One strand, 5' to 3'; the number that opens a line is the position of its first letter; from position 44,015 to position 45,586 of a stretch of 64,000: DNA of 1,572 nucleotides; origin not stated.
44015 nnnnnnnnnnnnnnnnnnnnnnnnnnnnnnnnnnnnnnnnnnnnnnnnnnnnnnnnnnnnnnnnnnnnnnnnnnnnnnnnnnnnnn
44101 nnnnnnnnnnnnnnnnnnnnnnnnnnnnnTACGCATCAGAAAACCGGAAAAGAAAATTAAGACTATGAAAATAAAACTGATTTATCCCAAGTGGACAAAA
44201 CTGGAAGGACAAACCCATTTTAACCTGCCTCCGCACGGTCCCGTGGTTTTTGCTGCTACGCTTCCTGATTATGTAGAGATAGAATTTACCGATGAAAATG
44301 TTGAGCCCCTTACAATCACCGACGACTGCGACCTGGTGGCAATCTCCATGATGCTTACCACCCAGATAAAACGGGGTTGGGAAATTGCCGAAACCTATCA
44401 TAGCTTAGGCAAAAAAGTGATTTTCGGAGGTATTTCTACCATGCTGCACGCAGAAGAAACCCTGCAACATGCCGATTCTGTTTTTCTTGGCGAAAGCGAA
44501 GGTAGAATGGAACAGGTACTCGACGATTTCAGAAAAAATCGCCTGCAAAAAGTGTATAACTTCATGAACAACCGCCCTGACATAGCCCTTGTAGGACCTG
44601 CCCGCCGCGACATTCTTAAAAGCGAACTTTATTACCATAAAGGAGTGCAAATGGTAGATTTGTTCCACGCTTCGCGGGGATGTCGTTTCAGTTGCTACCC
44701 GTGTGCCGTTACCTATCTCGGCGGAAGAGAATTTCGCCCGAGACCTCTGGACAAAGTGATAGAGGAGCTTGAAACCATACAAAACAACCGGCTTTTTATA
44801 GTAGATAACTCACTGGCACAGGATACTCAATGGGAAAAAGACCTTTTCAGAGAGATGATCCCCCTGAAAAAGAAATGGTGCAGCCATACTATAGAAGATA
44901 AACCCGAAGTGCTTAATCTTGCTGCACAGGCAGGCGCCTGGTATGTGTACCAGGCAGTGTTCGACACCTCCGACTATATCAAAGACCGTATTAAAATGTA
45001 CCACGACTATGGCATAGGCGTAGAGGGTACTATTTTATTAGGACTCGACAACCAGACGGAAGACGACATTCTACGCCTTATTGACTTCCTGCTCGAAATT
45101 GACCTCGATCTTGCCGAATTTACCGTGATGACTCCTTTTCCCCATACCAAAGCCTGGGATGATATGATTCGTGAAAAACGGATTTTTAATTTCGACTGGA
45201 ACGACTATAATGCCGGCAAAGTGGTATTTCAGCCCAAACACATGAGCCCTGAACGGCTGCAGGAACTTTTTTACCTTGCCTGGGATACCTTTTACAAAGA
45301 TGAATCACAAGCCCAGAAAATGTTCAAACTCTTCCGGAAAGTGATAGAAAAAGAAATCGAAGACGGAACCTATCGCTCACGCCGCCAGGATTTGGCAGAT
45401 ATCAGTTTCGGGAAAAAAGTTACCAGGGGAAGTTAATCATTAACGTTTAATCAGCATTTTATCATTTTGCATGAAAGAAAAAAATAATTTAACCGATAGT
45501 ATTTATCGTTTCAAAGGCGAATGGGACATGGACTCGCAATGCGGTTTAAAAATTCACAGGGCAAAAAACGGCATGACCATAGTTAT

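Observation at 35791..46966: An 11-kb coupled operon carries aryl-polyene/flexirubin-style attachment and export genes but no synthase core, plus a B12-radical-SAM and O-methyltransferase tail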

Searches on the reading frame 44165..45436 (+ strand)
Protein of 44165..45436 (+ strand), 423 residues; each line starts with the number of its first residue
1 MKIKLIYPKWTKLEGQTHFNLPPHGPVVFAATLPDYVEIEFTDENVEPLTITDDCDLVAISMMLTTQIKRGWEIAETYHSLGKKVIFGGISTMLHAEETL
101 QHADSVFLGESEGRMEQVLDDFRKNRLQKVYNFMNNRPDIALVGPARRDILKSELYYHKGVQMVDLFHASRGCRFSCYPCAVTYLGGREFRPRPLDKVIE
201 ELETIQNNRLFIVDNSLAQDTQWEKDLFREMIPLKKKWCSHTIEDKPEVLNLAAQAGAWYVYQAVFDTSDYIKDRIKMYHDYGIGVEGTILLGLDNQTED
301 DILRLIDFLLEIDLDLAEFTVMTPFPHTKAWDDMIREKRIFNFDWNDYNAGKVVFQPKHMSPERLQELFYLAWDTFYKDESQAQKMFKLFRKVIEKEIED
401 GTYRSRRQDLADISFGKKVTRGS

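Call 4: search_protein_families(library=pfam, proteins=[window:44165-45436:+], max_evalue=0.01)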
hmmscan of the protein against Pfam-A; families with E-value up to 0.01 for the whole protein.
window:44165-45436:+ (423 aa): 2 families
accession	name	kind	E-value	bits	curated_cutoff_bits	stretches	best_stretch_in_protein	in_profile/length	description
PF02310.24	B12-binding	-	2e-07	31.3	32.1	1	35-118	26-120/121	B12 binding domain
PF04055.27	Radical_SAM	-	2.1e-06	28.5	29.5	1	170-309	4-166/166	Radical SAM superfamily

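Call 5: search_protein_families(library=ncbifam, proteins=[window:44165-45436:+], max_evalue=0.01)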
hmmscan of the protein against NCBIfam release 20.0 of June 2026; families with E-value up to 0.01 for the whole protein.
window:44165-45436:+ (423 aa): 17 families
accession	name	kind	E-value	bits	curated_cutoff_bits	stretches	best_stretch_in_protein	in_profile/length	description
TIGR04013.1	B12_SAM_MJ_1487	hypoth_equivalog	1e-16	60.8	251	1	47-218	36-209/382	TIGR04013 family B12-binding domain/radical SAM domain-containing protein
TIGR02026.1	BchE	equivalog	4.9e-13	48.8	481.35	1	273-378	326-429/497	magnesium-protoporphyrin IX monomethyl ester anaerobic oxidative cyclase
TIGR04072.2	rSAM_ladder_B12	equivalog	5.4e-13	48.4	360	1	72-240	87-262/443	lipid biosynthesis B12-binding/radical SAM protein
TIGR03471.1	HpnJ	equivalog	4e-12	45.8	577.6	1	167-377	200-433/472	hopanoid biosynthesis associated radical SAM protein HpnJ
TIGR04367.1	HpnR_B12_rSAM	equivalog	9.6e-12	44.2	650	1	57-216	63-238/490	hopanoid C-3 methylase HpnR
TIGR04014.1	B12_SAM_MJ_0865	equivalog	7e-10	38.2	360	1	55-207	39-203/434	methyl-coenzyme M reductase glutamine C-methyltransferase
NF038361.1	rSAM_Sden_1168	equivalog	9e-09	34.4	575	1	157-240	276-361/560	Sden_1168 family B12-binding radical SAM P-methyltransferase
NF040542.1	rSAM_RCCLKC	equivalog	5.2e-06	25.9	450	1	36-136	28-133/423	arsinothricin biosynthesis radical SAM protein ArsL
NF040546.1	rSAM_CUAEP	equivalog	2.1e-05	23.4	500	1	39-203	30-210/468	CUAEP/CCAEP-tail radical SAM (seleno)protein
NF033070.1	rSAM_AprD4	equivalog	3.3e-05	23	500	1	289-367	343-422/456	AprD4 family radical SAM diol-dehydratase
NF045585.1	rSAM_slr0320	equivalog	4.3e-05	22.2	775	1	67-207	124-278/511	photosystem II high light acclimation radical SAM protein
TIGR04479.1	bcpD_PhpK_rSAM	subfamily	7.5e-05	21.3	600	1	150-270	227-354/504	PhpK family radical SAM P-methyltransferase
TIGR04385.1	B12_rSAM_cofa1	equivalog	0.0024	17.1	450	1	139-209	169-244/438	B12 lower ligand biosynthesis radical SAM protein BzaD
TIGR04295.1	B12_rSAM_oligo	hypoth_equivalog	0.0025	16.6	400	1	168-208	204-243/422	TIGR04295 family B12-binding domain-containing radical SAM protein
TIGR00089.1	TIGR00089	subfamily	0.0035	16.2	251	1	102-208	91-183/429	MiaB/RimO family radical SAM methylthiotransferase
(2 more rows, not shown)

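Call 37: search_solved_structures(query=window:44165-45436:+, max_evalue=0.01)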
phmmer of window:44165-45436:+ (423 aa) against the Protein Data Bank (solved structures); distinct sequences matched with E-value up to 0.01: 2.
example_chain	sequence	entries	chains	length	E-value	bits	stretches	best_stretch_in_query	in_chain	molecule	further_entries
9ccb_A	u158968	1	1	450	0.00051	22.2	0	161-207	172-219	Radical SAM core domain-containing protein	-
6fd2_B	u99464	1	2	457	0.0028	19.7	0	283-332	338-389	Putative apramycin biosynthetic oxidoreductase 4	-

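Call 47: find_related_loci(query=A3, collection=metagenome_contigs, flank=10000)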
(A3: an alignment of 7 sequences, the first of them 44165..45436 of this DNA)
Query A3 (423 aa) in metagenome_contigs; peptide patterns used: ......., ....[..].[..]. (x = any residue, [..] = any of these).
599 stretches matched a pattern (row limit reached: there are more); 449 encode a relative of the query (tblastn E <= 1e-3); the best 80 are kept; 80 distinct loci.
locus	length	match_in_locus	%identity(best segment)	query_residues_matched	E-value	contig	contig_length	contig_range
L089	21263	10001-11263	84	1-421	0e+0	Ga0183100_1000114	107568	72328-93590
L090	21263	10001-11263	84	1-421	0e+0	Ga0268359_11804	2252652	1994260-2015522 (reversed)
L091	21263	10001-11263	83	1-421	0e+0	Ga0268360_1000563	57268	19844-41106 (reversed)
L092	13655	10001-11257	78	1-419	0e+0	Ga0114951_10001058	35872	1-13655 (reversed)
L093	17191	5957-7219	77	1-421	0e+0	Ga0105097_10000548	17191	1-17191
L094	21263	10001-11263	77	1-421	0e+0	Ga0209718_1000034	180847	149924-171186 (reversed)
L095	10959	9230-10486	77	1-419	0e+0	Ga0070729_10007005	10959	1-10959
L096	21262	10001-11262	85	1-421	0e+0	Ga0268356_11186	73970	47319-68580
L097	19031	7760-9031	77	1-423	0e+0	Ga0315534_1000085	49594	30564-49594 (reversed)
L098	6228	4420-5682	76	1-421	0e+0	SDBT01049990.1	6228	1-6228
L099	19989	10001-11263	75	1-421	0e+0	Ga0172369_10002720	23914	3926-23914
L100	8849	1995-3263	76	1-423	0e+0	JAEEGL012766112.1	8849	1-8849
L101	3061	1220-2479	76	1-420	0e+0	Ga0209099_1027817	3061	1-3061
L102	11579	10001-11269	76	1-423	0e+0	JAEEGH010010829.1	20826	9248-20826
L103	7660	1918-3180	76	1-421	0e+0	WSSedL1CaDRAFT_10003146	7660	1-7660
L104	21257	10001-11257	77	1-419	0e+0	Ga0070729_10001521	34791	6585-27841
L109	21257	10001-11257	76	1-419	0e+0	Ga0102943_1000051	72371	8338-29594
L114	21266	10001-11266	76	1-422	0e+0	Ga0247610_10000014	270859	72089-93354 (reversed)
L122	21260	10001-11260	76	1-420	0e+0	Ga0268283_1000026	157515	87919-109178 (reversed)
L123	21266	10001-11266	75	1-422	0e+0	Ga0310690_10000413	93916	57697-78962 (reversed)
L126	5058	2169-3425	76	1-419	0e+0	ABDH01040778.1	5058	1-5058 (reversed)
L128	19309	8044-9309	75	1-422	0e+0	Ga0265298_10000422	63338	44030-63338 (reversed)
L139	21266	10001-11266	75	1-422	0e+0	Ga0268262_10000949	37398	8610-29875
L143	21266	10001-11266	74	1-422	0e+0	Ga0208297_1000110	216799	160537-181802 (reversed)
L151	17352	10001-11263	74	1-421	0e+0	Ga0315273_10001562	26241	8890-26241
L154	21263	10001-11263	75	1-421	0e+0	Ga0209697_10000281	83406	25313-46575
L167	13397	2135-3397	75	1-421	0e+0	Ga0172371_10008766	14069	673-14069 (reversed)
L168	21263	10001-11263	73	1-421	0e+0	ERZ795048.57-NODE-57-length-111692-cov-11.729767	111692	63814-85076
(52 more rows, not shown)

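Call 54: find_homologous_proteins(query=window:44165-45436:+, max_evalue=1e-20)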
Query window:44165-45436:+ (423 aa): 6304 proteins with E <= 1e-20 among 8000 candidates; the best 120 are listed.
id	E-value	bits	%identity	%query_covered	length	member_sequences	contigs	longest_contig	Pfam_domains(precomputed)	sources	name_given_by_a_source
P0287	3.1e-292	987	100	100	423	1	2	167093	PF04055.28,PF02310.25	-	-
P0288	9.7e-262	886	88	100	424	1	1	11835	PF04055.28,PF02310.25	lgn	-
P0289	2.5e-248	842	84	100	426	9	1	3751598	PF04055.28,PF02310.25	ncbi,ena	-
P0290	4.3e-238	808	79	100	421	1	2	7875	PF04055.28,PF02310.25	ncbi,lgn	-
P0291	2.5e-236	802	80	100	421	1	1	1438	PF04055.28,PF02310.25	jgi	jgi:radical SAM superfamily enzyme YgiQ (UPF0313 family)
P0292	4.6e-236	802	79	100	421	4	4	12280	PF04055.28,PF02310.25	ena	-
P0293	6.0e-236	801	80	100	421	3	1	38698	PF04055.28,PF02310.25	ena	-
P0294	1.8e-234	796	79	99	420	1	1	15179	PF04055.28,PF02310.25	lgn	-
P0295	2.3e-234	796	79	99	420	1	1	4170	PF04055.28,PF02310.25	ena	-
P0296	3.8e-234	795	79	99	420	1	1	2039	PF04055.28,PF02310.25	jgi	jgi:radical SAM superfamily enzyme YgiQ (UPF0313 family)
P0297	1.0e-233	794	79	100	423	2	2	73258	PF04055.28,PF02310.25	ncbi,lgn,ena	-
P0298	1.8e-233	793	79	99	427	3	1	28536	PF04055.28,PF02310.25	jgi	-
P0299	3.3e-233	792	78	99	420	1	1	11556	PF04055.28,PF02310.25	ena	-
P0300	3.5e-233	792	79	100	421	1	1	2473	PF04055.28,PF02310.25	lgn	-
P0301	4.8e-233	792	78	100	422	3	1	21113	PF04055.28,PF02310.25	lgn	-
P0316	1.0e-230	784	77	100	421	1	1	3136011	PF04055.28,PF02310.25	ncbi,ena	-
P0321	3.9e-230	782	77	100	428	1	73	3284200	PF04055.28,PF02310.25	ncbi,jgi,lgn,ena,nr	ncbi:MAG TPA: radical SAM protein [Bacteroidales bacterium]|jgi:radical SAM superfamily enzyme YgiQ 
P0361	1.9e-227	773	77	100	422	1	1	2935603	PF04055.28,PF02310.25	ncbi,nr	ncbi:MAG: radical SAM protein [Bacteroidales bacterium]|nr:MAG: radical SAM protein [Bacteroidales b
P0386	2.7e-226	769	77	99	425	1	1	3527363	PF04055.28,PF02310.25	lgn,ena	-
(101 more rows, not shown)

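Call 55: list_cluster_members(proteins=[P0289, P0004, P0316, P0321, P0386, P0361])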
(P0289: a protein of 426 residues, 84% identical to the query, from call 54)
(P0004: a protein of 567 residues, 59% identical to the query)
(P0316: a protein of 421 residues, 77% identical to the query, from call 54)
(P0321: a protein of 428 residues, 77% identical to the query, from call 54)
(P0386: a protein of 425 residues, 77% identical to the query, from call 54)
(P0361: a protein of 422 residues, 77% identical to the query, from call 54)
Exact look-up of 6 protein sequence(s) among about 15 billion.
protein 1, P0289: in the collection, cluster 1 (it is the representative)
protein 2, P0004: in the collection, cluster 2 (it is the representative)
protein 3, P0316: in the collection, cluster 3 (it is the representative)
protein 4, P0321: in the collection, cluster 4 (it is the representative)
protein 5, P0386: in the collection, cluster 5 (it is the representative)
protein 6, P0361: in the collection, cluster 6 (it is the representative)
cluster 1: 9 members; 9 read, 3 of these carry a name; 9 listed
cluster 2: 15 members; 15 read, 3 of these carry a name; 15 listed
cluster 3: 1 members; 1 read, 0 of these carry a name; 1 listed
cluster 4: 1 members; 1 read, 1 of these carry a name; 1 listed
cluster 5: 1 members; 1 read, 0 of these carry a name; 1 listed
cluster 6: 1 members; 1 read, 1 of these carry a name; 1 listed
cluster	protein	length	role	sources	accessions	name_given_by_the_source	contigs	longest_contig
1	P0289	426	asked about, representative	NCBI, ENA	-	-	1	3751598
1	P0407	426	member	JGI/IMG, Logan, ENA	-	Fe-S oxidoreductase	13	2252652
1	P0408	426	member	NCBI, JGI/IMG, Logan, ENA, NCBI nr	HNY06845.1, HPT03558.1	MAG TPA: radical SAM protein [Bacteroidales bacterium] | radical SAM protein [Bacteroidales bacterium]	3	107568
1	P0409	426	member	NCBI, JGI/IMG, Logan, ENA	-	radical SAM superfamily enzyme YgiQ (UPF0313 family)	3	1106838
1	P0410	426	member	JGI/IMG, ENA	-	-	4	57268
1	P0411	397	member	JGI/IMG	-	-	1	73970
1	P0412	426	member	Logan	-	-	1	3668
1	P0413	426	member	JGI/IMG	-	-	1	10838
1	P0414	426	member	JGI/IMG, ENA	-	-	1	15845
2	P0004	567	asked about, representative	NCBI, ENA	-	-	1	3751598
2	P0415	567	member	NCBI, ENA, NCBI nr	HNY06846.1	MAG TPA: C45 family autoproteolytic acyltransferase/hydrolase [Bacteroidales bacterium] | C45 family autoproteolytic acyltransferase/hydrolase [Bacteroidales bacterium]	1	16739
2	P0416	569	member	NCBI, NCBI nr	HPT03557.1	MAG TPA: C45 family autoproteolytic acyltransferase/hydrolase [Bacteroidales bacterium] | C45 family autoproteolytic acyltransferase/hydrolase [Bacteroidales bacterium]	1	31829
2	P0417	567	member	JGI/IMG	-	predicted choloylglycine hydrolase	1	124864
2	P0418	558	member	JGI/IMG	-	-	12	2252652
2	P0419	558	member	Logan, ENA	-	-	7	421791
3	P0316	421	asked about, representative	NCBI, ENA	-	-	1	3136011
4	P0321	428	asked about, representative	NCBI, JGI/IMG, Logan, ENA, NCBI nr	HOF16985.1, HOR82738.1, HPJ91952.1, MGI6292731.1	MAG TPA: radical SAM protein [Bacteroidales bacterium] | radical SAM superfamily enzyme YgiQ (UPF0313 family) | radical SAM protein [Bacteroidales bacterium]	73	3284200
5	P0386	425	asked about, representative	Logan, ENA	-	-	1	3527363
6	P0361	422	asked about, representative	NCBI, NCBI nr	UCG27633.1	MAG: radical SAM protein [Bacteroidales bacterium]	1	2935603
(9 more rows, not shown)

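Call 57: search_protein_families(library=pfam, proteins=[L128:10334-11239:+, L139:7243-8466:+, L151:12971-14149:+, L126:3771-4022:-, L168:7763-8515:+, L139:8463-10004:+, L151:739-1440:+, L109:1943-2848:-, L097:13872-14303:-, L122:19310-20020:+], max_evalue=0.001)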
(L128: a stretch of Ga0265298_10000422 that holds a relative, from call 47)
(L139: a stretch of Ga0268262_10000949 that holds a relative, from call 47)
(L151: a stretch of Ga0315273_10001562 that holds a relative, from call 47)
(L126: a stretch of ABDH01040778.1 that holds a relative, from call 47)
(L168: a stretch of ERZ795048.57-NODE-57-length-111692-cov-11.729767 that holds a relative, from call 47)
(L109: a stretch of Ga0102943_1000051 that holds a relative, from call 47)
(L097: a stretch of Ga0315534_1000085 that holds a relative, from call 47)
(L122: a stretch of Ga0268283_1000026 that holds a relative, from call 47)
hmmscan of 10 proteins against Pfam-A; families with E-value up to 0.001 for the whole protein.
L128:10334-11239:+ (301 aa): 4 families
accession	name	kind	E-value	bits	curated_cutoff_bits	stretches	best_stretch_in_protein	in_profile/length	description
PF20434.5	BD-FAE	-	2.3e-27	96.4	26.8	1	57-255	3-215/215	BD-FAE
PF07859.19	Abhydrolase_3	-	1.2e-13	51.7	25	1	90-274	20-208/210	alpha/beta hydrolase fold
PF00326.27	Peptidase_S9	-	2.6e-09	37.3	22.6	1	126-293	48-207/213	Prolyl oligopeptidase family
PF01738.24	DLH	-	5.6e-07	29.8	21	1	226-280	140-194/217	Dienelactone hydrolase family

L139:7243-8466:+ (407 aa): 3 families
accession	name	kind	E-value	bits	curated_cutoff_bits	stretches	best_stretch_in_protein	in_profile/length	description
PF00109.32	ketoacyl-synt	-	2.5e-39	135.8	20.8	1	1-245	1-252/252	Beta-ketoacyl synthase, N-terminal domain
PF02801.28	Ketoacyl-synt_C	-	1e-25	90.4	20.8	1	254-363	2-119/119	Beta-ketoacyl synthase, C-terminal domain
PF00108.29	Thiolase_N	-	6.8e-07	29.4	26.4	1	155-201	77-123/260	Thiolase, N-terminal domain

L151:12971-14149:+ (392 aa): 0 families

L126:3771-4022:- (83 aa): 1 family
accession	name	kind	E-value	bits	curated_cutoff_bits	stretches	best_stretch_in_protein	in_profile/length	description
PF00550.31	PP-binding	-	1.8e-11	44.5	20.8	1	8-73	1-65/67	Phosphopantetheine attachment site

L168:7763-8515:+ (250 aa): 4 families
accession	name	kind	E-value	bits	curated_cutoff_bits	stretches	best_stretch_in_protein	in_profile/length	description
PF13561.12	adh_short_C2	-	2.1e-62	211.2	27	1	22-249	6-235/236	Enoyl-(Acyl carrier protein) reductase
PF00106.31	adh_short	-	3.8e-59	199.9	26.6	1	13-203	1-190/195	short chain dehydrogenase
PF08659.16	KR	-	6.8e-20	72.2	22.6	1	14-169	2-156/180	KR domain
PF23441.1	SDR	-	0.00031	20.6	27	1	70-200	69-199/258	SDR-like rossmann domain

L139:8463-10004:+ (513 aa): 1 family
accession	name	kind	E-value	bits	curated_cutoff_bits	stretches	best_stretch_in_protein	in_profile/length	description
PF00221.24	Lyase_aromatic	-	6e-153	510.3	27.3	1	13-463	1-451/466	Aromatic amino acid lyase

L151:739-1440:+ (233 aa): 1 family
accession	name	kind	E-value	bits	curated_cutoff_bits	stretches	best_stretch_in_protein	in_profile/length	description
PF03548.22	LolA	-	6.8e-17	62.1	23.6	1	66-231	4-163/165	Outer membrane lipoprotein carrier protein LolA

L109:1943-2848:- (301 aa): 1 family
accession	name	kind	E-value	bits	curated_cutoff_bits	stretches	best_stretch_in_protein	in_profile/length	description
PF03279.18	Lip_A_acyltrans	-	1.4e-15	57.8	22.3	1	17-289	21-287/295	Bacterial lipid A biosynthesis acyltransferase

L097:13872-14303:- (143 aa): 4 families
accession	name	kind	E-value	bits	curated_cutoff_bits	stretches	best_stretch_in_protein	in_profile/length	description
PF13279.12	4HBT_2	-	3.1e-19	70.1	25.5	1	24-138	2-119/122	Thioesterase-like superfamily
PF03061.28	4HBT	-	1.4e-10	41.7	20.6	1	31-92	1-56/79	Thioesterase superfamily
PF20791.3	Acyl-ACP_TE_C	-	5.1e-08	33.5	21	1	21-113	12-93/101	Acyl-ACP thioesterase C-terminal domain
PF01643.23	Acyl-ACP_TE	-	0.00039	20.6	23.7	1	17-138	4-128/131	Acyl-ACP thioesterase N-terminal domain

L122:19310-20020:+ (236 aa): 0 families

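Call 68: search_protein_families(library=pfam, proteins=[L093:10088-10705:+, L168:2563-2940:-, L093:15691-16452:-, L114:15550-16572:+, L143:1938-2294:+, L109:172-612:-, L123:2450-3640:-, L104:11683-12024:-, L167:8322-8840:+, L154:18465-19499:+], max_evalue=0.001)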
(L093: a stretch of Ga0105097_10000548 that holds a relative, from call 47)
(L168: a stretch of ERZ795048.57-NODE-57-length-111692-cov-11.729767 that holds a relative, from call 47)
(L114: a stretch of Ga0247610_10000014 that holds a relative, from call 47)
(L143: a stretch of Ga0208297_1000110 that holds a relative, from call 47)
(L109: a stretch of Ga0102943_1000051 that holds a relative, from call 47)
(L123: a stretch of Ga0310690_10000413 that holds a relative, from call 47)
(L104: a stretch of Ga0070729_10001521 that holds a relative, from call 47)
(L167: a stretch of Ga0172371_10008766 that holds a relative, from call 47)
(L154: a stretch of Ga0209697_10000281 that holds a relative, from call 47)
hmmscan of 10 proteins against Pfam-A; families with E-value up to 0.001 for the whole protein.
L093:10088-10705:+ (205 aa): 0 families

L168:2563-2940:- (125 aa): 3 families
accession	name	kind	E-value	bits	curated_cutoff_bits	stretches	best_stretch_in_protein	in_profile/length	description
PF07977.19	FabA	-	7.6e-08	32.5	23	1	23-103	24-120/138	FabA-like domain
PF22818.2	ApeI-like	-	5.2e-06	27.2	28.5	1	21-96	11-84/119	ApeI dehydratase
PF21089.3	PKS_DH_N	-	6e-05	23.4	27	1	20-111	10-101/103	Polyketide synthase dehydratase domain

L093:15691-16452:- (253 aa): 1 family
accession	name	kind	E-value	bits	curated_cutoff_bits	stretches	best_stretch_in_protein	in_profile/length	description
PF01522.26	Polysacc_deac_1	-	1.2e-21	77.3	23.1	1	59-182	2-123/124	Polysaccharide deacetylase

L114:15550-16572:+ (340 aa): 3 families
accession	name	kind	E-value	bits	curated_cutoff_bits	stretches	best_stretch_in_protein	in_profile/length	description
PF01018.28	GTP1_OBG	-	1.8e-55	187.2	27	1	10-164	1-155/155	GTP1/OBG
PF01926.29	MMR_HSR1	-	1.4e-24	86.8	21.9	1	167-294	1-113/113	50S ribosome-binding GTPase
PF02421.24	FeoB_N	-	3.3e-12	46.7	27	1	168-333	3-155/156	Ferrous iron transport protein B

L143:1938-2294:+ (118 aa): 2 families
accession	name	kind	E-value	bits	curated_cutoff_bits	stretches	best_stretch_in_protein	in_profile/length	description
PF10639.15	TMEM234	-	1.6e-06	28.6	30.1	1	35-116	31-113/113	Putative transmembrane family 234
PF00892.27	EamA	-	1.4e-05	25.8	28.2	1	13-116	43-134/135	EamA-like transporter family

L109:172-612:- (146 aa): 0 families

L123:2450-3640:- (396 aa): 3 families
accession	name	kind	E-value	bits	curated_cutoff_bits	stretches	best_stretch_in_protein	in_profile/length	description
PF13288.12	DXPR_C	-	8.8e-41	139.2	27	1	274-390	1-114/115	DXP reductoisomerase C-terminal domain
PF02670.22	DXP_reductoisom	-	1.3e-40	139.5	21.7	1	19-145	1-129/129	1-deoxy-D-xylulose 5-phosphate reductoisomerase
PF08436.17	DXP_redisom_C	-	1.9e-40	137.3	26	1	159-242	1-84/84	1-deoxy-D-xylulose 5-phosphate reductoisomerase C-terminal domain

L104:11683-12024:- (113 aa): 0 families

L167:8322-8840:+ (172 aa): 1 family
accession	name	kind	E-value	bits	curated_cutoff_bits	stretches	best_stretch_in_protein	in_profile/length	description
PF01381.28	HTH_3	-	0.00022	21.6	23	0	73-95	5-27/55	Helix-turn-helix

L154:18465-19499:+ (344 aa): 2 families
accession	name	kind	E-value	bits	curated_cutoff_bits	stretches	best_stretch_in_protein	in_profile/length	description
PF16169.10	DUF4872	-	1.1e-46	159.2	28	1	163-338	1-173/173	Domain of unknown function (DUF4872)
PF14399.12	BtrH_N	-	2.2e-42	144.9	29.7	1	21-151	1-133/134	Butirosin biosynthesis protein H, N-terminal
